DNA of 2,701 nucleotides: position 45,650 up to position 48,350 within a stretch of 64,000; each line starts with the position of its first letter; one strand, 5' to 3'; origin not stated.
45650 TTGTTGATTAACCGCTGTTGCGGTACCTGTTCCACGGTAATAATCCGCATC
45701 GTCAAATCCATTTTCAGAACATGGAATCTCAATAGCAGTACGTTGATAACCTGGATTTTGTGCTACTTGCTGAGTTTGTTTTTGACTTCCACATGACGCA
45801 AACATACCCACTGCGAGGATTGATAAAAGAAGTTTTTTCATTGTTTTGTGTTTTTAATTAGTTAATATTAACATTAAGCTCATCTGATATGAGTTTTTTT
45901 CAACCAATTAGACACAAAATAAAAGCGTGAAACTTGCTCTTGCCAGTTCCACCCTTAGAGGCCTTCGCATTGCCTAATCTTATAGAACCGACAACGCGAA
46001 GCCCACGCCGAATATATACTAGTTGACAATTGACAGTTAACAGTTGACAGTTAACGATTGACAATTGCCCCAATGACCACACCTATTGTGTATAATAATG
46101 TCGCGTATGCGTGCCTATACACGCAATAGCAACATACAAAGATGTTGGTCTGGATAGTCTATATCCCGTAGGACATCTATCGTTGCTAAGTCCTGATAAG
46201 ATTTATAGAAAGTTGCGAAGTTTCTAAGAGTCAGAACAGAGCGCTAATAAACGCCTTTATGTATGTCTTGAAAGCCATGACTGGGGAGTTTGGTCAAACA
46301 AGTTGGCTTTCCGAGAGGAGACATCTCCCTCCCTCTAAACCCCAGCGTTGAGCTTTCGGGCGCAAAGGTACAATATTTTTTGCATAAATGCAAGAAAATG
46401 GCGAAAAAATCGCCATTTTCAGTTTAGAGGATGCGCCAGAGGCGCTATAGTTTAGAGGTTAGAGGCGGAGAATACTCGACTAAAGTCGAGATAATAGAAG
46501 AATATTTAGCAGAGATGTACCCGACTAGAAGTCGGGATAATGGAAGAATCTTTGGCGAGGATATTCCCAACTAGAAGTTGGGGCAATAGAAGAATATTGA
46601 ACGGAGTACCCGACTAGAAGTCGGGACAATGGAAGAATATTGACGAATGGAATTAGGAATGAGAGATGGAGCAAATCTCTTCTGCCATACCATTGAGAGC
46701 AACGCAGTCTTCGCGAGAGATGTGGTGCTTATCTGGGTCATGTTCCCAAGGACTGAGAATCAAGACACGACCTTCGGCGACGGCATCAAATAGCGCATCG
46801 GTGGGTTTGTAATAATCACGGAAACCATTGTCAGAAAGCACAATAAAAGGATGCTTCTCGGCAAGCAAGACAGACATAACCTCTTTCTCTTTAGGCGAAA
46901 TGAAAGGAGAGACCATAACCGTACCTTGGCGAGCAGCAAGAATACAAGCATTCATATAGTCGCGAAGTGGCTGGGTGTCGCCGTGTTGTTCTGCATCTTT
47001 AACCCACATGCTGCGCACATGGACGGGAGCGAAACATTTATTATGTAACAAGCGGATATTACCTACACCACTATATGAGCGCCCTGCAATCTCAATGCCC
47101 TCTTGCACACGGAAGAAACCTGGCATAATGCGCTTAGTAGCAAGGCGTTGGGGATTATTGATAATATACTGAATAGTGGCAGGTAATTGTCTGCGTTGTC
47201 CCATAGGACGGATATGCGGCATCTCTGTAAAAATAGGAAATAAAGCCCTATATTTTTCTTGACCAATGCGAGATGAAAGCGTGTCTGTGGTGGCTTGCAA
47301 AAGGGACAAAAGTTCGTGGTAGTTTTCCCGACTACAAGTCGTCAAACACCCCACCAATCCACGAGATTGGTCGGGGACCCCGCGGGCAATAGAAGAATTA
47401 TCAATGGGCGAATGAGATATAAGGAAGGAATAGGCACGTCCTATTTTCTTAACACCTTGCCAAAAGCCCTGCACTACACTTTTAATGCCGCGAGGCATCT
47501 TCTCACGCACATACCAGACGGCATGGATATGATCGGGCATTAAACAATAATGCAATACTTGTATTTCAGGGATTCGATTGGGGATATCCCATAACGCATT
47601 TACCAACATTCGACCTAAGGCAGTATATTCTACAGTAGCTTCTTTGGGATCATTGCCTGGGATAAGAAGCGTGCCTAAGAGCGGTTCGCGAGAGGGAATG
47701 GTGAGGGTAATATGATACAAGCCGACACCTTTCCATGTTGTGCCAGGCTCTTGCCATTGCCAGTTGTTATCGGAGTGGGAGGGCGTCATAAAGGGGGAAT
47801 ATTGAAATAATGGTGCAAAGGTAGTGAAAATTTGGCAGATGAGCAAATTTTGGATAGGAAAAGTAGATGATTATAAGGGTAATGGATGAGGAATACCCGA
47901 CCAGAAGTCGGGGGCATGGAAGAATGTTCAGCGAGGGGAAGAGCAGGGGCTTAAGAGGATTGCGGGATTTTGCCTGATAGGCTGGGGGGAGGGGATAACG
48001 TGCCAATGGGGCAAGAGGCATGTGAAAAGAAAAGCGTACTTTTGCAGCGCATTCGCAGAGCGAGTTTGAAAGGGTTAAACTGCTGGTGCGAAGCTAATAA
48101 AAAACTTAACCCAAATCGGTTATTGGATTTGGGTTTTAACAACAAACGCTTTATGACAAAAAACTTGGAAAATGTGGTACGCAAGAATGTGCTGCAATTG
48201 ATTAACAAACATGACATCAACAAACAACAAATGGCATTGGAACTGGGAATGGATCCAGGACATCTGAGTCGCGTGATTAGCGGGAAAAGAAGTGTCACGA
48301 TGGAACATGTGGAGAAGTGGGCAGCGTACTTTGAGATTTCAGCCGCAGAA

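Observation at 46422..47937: RAYT-like HUH transposase embedded in a hairpin REP array that shows compensatory stem changes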

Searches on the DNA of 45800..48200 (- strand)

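Call 50: search_with_rna_model(model_id=R1, sources=[L002, L005, L006, L007, L008, L009, L010, L011, L012, L013, L014, L015, L016, L017, L018, L019, L020, L021, L022, L023, L024, L025, L026, L027, L028, L029, L030, L031, L032, L033, L034, L035, L036, L037, L038, L039, L040, L041, L042, L043, L044, L045, L046, L047, L048, L049, L050, L051], max_evalue=0.1)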
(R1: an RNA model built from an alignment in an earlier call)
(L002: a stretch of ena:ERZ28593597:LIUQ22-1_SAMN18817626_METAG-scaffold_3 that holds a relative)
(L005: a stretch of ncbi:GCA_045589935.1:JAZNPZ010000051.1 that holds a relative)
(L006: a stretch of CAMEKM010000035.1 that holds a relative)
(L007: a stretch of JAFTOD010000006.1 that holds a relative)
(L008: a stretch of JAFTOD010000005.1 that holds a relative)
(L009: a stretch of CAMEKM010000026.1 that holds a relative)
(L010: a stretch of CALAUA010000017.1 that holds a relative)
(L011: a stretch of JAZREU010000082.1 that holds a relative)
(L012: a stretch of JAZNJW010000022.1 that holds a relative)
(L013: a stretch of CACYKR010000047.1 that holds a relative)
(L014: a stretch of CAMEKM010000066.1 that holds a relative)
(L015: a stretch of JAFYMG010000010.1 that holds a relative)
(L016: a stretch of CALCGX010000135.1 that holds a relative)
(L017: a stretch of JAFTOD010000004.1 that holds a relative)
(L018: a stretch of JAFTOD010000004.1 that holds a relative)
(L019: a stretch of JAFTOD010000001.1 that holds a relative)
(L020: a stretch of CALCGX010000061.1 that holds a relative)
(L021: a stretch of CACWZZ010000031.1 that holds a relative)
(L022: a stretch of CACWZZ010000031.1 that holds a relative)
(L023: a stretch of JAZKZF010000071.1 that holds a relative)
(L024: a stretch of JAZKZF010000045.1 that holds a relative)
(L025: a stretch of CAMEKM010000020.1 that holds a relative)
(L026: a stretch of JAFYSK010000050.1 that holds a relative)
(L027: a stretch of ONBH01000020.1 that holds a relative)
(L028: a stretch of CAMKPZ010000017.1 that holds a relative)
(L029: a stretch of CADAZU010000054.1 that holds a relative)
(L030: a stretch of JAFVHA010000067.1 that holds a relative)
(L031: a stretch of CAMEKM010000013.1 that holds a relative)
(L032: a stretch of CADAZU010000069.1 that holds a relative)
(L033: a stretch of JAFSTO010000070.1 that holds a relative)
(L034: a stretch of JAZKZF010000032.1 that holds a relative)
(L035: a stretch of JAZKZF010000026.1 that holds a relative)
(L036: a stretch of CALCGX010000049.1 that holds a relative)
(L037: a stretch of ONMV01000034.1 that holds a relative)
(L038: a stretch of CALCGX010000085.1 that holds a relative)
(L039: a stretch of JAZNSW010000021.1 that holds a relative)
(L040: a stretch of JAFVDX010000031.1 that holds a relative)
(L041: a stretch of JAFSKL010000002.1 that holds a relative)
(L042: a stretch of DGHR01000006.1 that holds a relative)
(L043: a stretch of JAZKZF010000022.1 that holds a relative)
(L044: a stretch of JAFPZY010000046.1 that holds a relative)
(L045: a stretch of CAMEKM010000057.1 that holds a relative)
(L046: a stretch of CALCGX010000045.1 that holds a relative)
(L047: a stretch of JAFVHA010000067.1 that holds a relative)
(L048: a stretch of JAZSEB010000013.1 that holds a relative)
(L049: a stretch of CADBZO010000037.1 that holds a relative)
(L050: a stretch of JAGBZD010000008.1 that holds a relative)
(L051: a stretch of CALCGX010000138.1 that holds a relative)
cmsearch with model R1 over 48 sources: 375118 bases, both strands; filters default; matches with E-value up to 0.1: 154.
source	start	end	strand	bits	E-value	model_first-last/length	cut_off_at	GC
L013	6485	6526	-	53.2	2e-11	1-42/42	no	0.48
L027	2692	2733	-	53.2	2e-11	1-42/42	no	0.48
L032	2983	3024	+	53.2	2e-11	1-42/42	no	0.48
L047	6076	6117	+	52.6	3e-11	1-42/42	no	0.5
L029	6073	6114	+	52.4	3.2e-11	1-42/42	no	0.5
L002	10429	10470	+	52.4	3.4e-11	1-42/42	no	0.4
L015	2597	2638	-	52.4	3.4e-11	1-42/42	no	0.4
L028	5476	5517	-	51.8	4.9e-11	1-42/42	no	0.48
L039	4344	4385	+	51.3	6.4e-11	1-42/42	no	0.4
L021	573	614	+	50.3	1.2e-10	1-42/42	no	0.48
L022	6511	6552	+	50.3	1.2e-10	1-42/42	no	0.48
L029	6812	6853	+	50.3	1.2e-10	1-42/42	no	0.48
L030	4009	4050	+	50.3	1.2e-10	1-42/42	no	0.48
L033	1693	1734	+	50.3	1.2e-10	1-42/42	no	0.48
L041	7279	7320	-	50.3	1.2e-10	1-42/42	no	0.48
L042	4499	4540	-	50.3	1.2e-10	1-42/42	no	0.48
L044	3663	3704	+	50.3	1.2e-10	1-42/42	no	0.48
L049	6629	6670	-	50.3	1.2e-10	1-42/42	no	0.48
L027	1746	1787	-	50.2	1.3e-10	1-42/42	no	0.45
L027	1811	1852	-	50.2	1.3e-10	1-42/42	no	0.45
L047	6823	6864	+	50.2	1.3e-10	1-42/42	no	0.45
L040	826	867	-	49.4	2.1e-10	1-42/42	no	0.48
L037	1851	1892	-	49.2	2.4e-10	1-42/42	no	0.45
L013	5737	5778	-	49.1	2.5e-10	1-42/42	no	0.45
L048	3506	3547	-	48.6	3.4e-10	1-42/42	no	0.4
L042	5255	5296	-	47.9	5.3e-10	1-42/42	no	0.43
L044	2906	2947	+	47.9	5.3e-10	1-42/42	no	0.43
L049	7374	7415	-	47.9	5.3e-10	1-42/42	no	0.43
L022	5754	5795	+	47.7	5.7e-10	1-42/42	no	0.4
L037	2608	2649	-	47.7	5.7e-10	1-42/42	no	0.4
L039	4296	4337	+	47.1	8.3e-10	1-42/42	no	0.48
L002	9860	9901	+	47.1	8.4e-10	1-42/42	no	0.38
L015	3172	3213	-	47.1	8.4e-10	1-42/42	no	0.38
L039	3769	3810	+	47.1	8.4e-10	1-42/42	no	0.38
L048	4129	4170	-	47.1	8.4e-10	1-42/42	no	0.38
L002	11199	11240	+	46.8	1e-09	1-42/42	no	0.45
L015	1827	1868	-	46.8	1e-09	1-42/42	no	0.45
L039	5114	5155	+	46.8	1e-09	1-42/42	no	0.45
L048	2736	2777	-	46.8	1e-09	1-42/42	no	0.45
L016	7709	7750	-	46.6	1.1e-09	1-42/42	no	0.4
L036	6539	6580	-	46.5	1.2e-09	1-42/42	no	0.45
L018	5181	5222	-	46.2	1.5e-09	1-42/42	no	0.43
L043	2980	3021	-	45.3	2.5e-09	1-42/42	no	0.33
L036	6628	6669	-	45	3e-09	1-42/42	no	0.45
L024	4638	4679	+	45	3.1e-09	1-42/42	no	0.36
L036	6585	6626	-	44.9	3.3e-09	1-42/42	no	0.38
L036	7915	7956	-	44.4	4.5e-09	1-42/42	no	0.38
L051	217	258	+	44.3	4.5e-09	1-42/42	no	0.33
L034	3020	3061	+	44.2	5.1e-09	1-42/42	no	0.33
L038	1773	1814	+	43.8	6.2e-09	1-42/42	no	0.31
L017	5166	5207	+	43.4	8.2e-09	1-42/42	no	0.36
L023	492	533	+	43.2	9.3e-09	1-42/42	no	0.36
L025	171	212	+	43.2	9.3e-09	1-42/42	no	0.36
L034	879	920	+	43.2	9.3e-09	1-42/42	no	0.36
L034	1013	1054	+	43.2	9.3e-09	1-42/42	no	0.36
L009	7951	7992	+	43.1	9.5e-09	1-42/42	no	0.36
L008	607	648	+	43.1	9.9e-09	1-42/42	no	0.38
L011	941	982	-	43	1e-08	1-42/42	no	0.4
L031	2170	2211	-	42.4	1.5e-08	1-42/42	no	0.4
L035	3724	3765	+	42.4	1.5e-08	1-42/42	no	0.36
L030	2306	2347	+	42.2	1.7e-08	1-42/42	no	0.43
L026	3437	3478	-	41.3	2.8e-08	1-42/42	no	0.29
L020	965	1006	+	40.8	4.1e-08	1-42/42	no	0.31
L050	2936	2977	-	40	6.6e-08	1-42/42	no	0.33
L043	3114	3155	-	39.8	7.5e-08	1-42/42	no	0.36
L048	3554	3595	-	39.4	9.4e-08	1-42/42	no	0.45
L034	1147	1188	+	38.4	1.7e-07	1-42/42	no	0.33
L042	4550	4591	-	38.1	2.1e-07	1-42/42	no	0.57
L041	7330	7371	-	37.4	3.1e-07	1-42/42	no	0.5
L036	7959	8000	-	37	4.1e-07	1-42/42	no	0.5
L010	5277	5318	+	36.4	5.7e-07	1-42/42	no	0.38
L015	1876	1917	-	36.1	7.1e-07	1-42/42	no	0.43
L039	5065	5106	+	36.1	7.1e-07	1-42/42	no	0.43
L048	2785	2826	-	36.1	7.1e-07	1-42/42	no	0.43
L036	6493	6534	-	36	7.3e-07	1-42/42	no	0.36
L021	522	563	+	35.4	1.1e-06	1-42/42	no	0.52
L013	5789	5830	-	35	1.4e-06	1-42/42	no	0.52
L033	1641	1682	+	34.5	1.8e-06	1-42/42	no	0.6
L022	6459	6500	+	34.4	1.9e-06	1-42/42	no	0.57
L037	1903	1944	-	34.4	1.9e-06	1-42/42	no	0.57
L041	7382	7423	-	34.4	1.9e-06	1-42/42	no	0.57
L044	3611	3652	+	34.4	1.9e-06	1-42/42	no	0.57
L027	1966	2007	-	33.8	2.8e-06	1-42/42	no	0.55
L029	6760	6801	+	33.8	2.8e-06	1-42/42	no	0.55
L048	3602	3643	-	33.6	3.2e-06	1-42/42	no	0.48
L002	10381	10422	+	33.2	4e-06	1-42/42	no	0.45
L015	2645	2686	-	33.2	4e-06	1-42/42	no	0.45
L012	4117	4158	-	33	4.5e-06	1-42/42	no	0.43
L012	4359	4400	-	32.4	6.5e-06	1-42/42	no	0.36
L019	745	786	+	30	2.8e-05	1-42/42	no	0.38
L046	531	572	+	29.9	3e-05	1-42/42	no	0.36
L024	4508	4548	+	29.9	3.1e-05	1-42/42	no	0.39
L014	10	51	-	29.9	3.1e-05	1-42/42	no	0.36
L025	2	43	+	29.9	3.1e-05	1-42/42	no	0.36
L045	196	237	-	29.9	3.1e-05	1-42/42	no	0.36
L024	4374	4414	+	29.8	3.3e-05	1-42/42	no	0.37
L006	6271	6312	+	29.6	3.6e-05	1-42/42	no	0.4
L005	10354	10398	+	28.8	6e-05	1-42/42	no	0.42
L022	7266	7298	+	28.2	8.7e-05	10-42/42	no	0.52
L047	6772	6813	+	26.8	0.0002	1-42/42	no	0.52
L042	4488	4529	+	26.3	0.00028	1-42/42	no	0.48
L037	1840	1881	+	25.8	0.00038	1-42/42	no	0.48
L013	5726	5767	+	25.6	0.00041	1-42/42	no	0.48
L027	1800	1841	+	25.5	0.00045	1-42/42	no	0.48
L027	1735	1776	+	25.5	0.00045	1-42/42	no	0.48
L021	584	625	-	25.2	0.00055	1-42/42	no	0.5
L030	4020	4061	-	25.2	0.00055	1-42/42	no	0.5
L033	1704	1745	-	25.2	0.00055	1-42/42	no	0.5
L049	6618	6659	+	25.2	0.00055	1-42/42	no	0.5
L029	6084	6127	-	24.6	0.0008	1-42/42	no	0.52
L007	6941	6982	-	24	0.0011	1-42/42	no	0.43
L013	2155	2196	-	23.8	0.0013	1-42/42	no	0.36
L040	815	856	+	22.6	0.0026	1-42/42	no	0.48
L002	11150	11191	+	22.4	0.003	1-42/42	no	0.45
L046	574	616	+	22.2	0.0033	1-42/42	no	0.4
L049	6681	6722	-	21.6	0.0049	1-42/42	no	0.52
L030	3004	3036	-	21.1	0.0065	10-42/42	no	0.39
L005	10368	10394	-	20.5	0.0093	16-42/42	no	0.52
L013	6488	6515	+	19.9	0.014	15-42/42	no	0.57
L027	2695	2722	+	19.9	0.014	15-42/42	no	0.57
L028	5479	5506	+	19.9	0.014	15-42/42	no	0.57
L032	2994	3021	-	19.9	0.014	15-42/42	no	0.57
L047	6087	6114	-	19.9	0.014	15-42/42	no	0.57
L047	6834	6861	-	19.9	0.014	15-42/42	no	0.57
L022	5765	5808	-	19.9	0.014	1-42/42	no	0.43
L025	45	87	+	19.7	0.016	1-42/42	no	0.42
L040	881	907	+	19.7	0.016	16-42/42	no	0.56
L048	4344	4363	-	19.6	0.016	18-37/42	no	0.5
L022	6522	6549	-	19.6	0.017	15-42/42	no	0.61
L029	6823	6850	-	19.6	0.017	15-42/42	no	0.61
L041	7282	7309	+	19.6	0.017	15-42/42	no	0.61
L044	3674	3701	-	19.6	0.017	15-42/42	no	0.61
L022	7268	7295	-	19.5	0.017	15-42/42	no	0.5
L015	3388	3407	-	19.5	0.018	18-37/42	no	0.45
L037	2611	2638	+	19.3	0.019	15-42/42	no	0.39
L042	5242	5285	+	19.3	0.02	1-42/42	no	0.43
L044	2917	2960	-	19.3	0.02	1-42/42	no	0.43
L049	7361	7404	+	19.3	0.02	1-42/42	no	0.43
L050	2893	2924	-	18.8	0.027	11-42/42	no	0.28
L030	3957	3995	+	18.6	0.03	1-42/42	no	0.54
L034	3063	3105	+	18.1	0.04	1-42/42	no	0.4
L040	877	904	-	17.9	0.045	15-42/42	no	0.54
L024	4681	4723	+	17.9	0.045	1-42/42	no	0.42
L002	10440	10467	-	17.7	0.053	15-42/42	no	0.46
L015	2600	2627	+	17.7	0.053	15-42/42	no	0.46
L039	4355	4382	-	17.7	0.053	15-42/42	no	0.46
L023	535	577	+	17.7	0.054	1-42/42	no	0.42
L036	7346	7429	-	17.7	0.054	1-42/42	no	0.5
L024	4693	4717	-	17.6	0.057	18-42/42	no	0.56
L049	3043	3081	-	17.2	0.07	1-42/42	no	0.36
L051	260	302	+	17.1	0.076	1-42/42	no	0.37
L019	788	830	+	17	0.079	1-42/42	no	0.4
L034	1190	1232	+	16.8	0.089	1-42/42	no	0.37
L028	1474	1512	-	16.7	0.097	1-42/42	no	0.59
